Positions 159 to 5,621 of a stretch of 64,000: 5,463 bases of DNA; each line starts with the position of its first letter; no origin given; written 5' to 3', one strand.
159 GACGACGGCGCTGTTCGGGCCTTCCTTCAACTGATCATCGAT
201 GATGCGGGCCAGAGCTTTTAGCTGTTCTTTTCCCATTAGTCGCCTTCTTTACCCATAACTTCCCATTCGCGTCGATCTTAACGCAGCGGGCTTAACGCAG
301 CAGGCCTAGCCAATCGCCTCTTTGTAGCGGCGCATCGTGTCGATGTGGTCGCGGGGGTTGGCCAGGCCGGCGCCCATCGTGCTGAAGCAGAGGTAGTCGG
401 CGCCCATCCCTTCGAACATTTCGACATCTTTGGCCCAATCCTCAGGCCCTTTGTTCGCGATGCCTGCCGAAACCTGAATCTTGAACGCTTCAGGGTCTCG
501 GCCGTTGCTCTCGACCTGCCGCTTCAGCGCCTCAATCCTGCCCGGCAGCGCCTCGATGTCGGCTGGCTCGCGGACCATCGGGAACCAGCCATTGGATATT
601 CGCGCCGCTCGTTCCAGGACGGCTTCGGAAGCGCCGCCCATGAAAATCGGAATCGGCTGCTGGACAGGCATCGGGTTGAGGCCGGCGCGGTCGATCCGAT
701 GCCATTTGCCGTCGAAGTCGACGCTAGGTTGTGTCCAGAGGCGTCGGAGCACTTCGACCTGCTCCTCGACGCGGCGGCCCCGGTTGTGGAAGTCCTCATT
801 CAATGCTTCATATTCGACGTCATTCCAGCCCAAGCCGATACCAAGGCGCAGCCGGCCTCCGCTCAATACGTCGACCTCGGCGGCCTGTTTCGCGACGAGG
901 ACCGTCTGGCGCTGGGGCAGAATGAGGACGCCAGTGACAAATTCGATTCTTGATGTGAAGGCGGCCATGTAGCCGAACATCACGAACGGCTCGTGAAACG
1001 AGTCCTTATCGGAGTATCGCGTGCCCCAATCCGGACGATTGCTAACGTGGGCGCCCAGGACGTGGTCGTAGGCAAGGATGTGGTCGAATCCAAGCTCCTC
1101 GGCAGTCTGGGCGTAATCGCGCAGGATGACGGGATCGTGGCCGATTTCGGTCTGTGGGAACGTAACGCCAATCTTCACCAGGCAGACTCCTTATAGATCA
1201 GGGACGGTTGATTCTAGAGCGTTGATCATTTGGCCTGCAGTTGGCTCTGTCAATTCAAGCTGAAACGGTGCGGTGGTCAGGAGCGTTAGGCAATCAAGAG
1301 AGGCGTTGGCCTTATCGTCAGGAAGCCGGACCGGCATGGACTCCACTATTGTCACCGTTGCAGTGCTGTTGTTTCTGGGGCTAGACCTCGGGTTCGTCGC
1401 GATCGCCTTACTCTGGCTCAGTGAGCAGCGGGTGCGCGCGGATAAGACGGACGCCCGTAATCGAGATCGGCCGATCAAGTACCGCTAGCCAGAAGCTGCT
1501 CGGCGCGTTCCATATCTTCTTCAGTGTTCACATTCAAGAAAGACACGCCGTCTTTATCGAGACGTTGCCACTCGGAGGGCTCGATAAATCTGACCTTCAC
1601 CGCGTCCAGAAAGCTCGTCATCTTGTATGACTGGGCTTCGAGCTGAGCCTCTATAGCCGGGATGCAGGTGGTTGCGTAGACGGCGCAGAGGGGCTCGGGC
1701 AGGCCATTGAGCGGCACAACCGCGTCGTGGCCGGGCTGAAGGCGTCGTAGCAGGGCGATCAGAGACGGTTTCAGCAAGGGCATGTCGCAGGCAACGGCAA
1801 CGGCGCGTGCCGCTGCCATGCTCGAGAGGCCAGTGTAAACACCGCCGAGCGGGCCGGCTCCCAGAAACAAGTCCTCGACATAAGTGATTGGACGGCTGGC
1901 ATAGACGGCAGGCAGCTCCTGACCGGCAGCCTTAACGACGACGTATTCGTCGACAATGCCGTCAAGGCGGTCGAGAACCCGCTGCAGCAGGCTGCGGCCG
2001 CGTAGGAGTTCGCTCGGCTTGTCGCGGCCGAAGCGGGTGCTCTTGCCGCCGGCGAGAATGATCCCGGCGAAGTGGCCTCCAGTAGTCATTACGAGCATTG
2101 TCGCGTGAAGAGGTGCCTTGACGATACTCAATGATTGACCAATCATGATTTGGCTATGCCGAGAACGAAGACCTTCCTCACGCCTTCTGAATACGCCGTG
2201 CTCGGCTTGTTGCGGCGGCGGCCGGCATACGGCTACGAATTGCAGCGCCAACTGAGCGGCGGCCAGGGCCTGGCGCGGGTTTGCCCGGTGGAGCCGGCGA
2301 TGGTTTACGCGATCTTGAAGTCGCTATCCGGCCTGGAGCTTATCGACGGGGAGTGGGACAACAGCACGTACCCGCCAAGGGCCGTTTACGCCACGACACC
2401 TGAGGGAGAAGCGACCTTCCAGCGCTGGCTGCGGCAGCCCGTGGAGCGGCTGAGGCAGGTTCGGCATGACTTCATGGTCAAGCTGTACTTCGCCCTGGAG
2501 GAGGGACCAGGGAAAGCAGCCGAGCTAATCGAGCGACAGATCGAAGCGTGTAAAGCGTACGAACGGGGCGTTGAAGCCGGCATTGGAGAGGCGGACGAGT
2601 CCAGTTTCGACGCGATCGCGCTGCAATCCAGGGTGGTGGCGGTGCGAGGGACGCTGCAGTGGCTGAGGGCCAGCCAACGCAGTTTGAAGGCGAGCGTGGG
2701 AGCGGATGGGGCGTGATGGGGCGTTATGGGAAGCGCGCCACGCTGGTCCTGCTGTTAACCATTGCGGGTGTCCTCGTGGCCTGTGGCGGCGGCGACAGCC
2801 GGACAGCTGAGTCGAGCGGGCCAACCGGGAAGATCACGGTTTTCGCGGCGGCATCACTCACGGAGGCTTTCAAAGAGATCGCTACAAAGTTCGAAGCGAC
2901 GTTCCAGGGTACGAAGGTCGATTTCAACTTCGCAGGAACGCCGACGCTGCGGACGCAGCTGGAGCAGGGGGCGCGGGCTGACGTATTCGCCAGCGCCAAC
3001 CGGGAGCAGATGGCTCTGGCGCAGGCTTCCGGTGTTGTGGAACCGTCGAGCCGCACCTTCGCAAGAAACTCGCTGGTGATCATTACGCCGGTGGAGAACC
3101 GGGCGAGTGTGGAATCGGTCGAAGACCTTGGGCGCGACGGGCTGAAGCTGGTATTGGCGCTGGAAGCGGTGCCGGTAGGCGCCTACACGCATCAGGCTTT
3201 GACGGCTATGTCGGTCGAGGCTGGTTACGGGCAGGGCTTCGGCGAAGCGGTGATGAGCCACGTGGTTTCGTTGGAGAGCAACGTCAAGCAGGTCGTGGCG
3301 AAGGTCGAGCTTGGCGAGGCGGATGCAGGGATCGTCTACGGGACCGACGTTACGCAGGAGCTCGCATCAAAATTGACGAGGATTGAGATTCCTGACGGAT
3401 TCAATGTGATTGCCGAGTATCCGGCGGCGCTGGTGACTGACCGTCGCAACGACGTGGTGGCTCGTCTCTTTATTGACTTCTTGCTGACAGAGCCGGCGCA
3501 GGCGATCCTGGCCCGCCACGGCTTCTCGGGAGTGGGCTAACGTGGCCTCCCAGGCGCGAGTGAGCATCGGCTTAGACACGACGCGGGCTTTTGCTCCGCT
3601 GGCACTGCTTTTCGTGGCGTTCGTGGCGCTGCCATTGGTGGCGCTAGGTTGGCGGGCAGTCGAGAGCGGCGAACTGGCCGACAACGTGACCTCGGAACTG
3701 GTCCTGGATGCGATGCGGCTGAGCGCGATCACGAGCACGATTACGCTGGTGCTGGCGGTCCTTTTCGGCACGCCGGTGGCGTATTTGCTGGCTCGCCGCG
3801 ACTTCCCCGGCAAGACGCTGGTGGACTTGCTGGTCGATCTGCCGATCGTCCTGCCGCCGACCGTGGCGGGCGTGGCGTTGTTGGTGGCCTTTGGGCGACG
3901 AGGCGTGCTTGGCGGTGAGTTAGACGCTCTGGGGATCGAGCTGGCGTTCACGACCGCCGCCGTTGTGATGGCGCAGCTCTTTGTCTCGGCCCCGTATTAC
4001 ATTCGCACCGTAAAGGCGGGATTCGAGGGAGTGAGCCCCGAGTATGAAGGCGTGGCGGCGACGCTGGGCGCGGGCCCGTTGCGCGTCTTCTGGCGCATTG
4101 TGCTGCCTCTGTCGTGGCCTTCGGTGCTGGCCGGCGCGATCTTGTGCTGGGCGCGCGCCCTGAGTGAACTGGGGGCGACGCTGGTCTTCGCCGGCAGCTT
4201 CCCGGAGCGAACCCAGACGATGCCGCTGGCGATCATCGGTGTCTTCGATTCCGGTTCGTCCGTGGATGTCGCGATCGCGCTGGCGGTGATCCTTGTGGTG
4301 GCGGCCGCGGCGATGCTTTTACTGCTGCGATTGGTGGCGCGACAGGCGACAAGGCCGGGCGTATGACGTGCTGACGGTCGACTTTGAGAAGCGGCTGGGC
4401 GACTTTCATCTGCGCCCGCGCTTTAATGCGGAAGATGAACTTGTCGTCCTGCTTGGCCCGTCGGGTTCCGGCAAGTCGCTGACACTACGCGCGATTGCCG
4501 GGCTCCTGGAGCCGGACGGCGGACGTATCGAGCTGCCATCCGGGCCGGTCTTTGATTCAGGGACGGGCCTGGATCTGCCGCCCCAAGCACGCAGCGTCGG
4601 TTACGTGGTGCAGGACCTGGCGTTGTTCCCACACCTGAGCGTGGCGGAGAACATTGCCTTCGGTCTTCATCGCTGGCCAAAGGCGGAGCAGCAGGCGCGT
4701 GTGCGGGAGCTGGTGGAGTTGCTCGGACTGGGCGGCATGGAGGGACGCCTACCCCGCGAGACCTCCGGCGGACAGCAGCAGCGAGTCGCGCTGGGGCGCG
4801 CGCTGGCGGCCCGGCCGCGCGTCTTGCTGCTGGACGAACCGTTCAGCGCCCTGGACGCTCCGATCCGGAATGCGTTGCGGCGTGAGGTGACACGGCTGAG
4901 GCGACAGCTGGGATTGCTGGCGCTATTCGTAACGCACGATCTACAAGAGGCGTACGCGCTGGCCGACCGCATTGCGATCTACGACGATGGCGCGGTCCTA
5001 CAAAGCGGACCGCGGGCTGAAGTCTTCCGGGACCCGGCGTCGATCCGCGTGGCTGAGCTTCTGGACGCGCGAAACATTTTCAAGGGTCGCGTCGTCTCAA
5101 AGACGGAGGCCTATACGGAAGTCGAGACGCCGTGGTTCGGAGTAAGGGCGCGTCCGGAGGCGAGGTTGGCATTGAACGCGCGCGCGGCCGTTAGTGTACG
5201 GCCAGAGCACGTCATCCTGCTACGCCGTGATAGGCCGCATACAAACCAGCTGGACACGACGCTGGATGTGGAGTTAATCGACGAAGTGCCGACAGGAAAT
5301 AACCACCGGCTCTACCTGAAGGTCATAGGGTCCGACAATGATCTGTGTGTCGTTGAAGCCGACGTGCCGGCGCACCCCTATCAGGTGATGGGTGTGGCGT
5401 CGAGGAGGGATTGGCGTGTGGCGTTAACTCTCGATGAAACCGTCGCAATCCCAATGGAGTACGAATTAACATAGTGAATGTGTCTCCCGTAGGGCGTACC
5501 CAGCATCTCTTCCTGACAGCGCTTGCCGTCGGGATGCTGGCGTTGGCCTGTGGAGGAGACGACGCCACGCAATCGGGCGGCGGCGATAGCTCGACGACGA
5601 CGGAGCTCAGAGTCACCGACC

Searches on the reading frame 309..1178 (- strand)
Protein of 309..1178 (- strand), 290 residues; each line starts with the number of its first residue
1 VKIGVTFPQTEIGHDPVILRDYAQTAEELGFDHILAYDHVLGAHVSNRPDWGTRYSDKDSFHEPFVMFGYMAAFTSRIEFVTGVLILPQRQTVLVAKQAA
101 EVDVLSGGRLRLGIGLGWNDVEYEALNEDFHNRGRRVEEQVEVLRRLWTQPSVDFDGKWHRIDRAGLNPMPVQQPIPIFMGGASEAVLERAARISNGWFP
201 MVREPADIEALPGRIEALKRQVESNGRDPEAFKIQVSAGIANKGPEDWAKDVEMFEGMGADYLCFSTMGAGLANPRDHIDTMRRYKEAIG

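Call 45: search_protein_families(library=pfam, proteins=[window:309-1178:-], max_evalue=0.001)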
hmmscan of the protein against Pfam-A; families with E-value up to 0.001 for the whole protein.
window:309-1178:- (290 aa): 1 family
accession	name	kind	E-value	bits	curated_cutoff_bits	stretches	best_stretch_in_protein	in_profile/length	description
PF00296.26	Bac_luciferase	-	1.4e-52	179.5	27.9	1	19-240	25-228/314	Luciferase-like monooxygenase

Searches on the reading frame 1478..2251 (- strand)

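Call 45: search_protein_families(library=pfam, proteins=[window:1478-2251:-], max_evalue=0.001)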
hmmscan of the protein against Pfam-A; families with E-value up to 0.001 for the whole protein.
window:1478-2251:- (258 aa): 1 family
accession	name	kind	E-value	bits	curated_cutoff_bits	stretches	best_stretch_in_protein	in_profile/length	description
PF12804.13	NTP_transf_3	-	7.2e-33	114.5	27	1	63-208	1-149/160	MobA-like NTP transferase domain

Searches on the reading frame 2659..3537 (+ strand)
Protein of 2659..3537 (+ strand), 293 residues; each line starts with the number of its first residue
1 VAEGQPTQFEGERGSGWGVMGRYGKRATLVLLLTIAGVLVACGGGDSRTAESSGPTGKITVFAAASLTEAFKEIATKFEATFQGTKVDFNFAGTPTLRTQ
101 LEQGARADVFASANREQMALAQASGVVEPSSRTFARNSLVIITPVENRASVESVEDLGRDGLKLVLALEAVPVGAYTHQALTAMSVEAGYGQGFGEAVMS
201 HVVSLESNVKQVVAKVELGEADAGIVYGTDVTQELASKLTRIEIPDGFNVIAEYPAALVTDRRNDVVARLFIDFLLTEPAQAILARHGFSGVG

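Call 45: search_protein_families(library=pfam, proteins=[window:2659-3537:+], max_evalue=0.001)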
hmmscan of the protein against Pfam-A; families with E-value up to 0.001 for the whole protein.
window:2659-3537:+ (293 aa): 3 families
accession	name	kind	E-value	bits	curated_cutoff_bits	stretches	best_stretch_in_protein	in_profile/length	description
PF13531.11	SBP_bac_11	-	1.1e-51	176.2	25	1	59-289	1-226/227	Bacterial extracellular solute-binding protein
PF01547.30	SBP_bac_1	-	1.6e-23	84.6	26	1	64-282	1-307/307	Bacterial extracellular solute-binding protein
PF12849.12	PBP_like_2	-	0.00082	19.6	27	0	51-150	4-105/267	PBP superfamily domain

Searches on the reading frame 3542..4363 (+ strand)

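Call 45: search_protein_families(library=pfam, proteins=[window:3542-4363:+], max_evalue=0.001)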
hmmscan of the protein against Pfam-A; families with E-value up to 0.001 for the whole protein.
window:3542-4363:+ (274 aa): 1 family
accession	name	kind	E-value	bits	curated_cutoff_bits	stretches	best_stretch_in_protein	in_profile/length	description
PF00528.27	BPD_transp_1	-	4.1e-16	59.7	26.4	1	76-266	1-179/184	Binding-protein-dependent transport system inner membrane component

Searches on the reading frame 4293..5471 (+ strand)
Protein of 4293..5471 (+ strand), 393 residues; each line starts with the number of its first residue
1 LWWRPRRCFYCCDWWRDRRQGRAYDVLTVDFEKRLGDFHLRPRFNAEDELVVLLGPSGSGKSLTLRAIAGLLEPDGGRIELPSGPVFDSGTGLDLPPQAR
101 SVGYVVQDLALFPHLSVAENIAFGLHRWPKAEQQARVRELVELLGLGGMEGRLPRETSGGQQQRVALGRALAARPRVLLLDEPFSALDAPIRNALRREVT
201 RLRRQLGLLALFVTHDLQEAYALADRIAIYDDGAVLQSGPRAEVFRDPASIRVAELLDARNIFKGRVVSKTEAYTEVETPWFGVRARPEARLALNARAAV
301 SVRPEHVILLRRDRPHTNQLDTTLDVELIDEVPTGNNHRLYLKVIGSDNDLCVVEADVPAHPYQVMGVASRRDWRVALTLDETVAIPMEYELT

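Call 45: search_protein_families(library=pfam, proteins=[window:4293-5471:+], max_evalue=0.001)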
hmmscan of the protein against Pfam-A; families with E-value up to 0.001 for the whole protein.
window:4293-5471:+ (393 aa): 3 families
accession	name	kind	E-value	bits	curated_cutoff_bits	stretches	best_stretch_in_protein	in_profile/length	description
PF00005.33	ABC_tran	-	1.9e-29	103.5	25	1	47-184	10-136/137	ABC transporter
PF13304.12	AAA_21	-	1.2e-07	32.5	27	0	160-217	241-300/304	AAA domain, putative AbiEii toxin, Type IV TA system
PF13191.12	AAA_16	-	0.00038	21.4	32.6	0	43-182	19-140/167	AAA ATPase domain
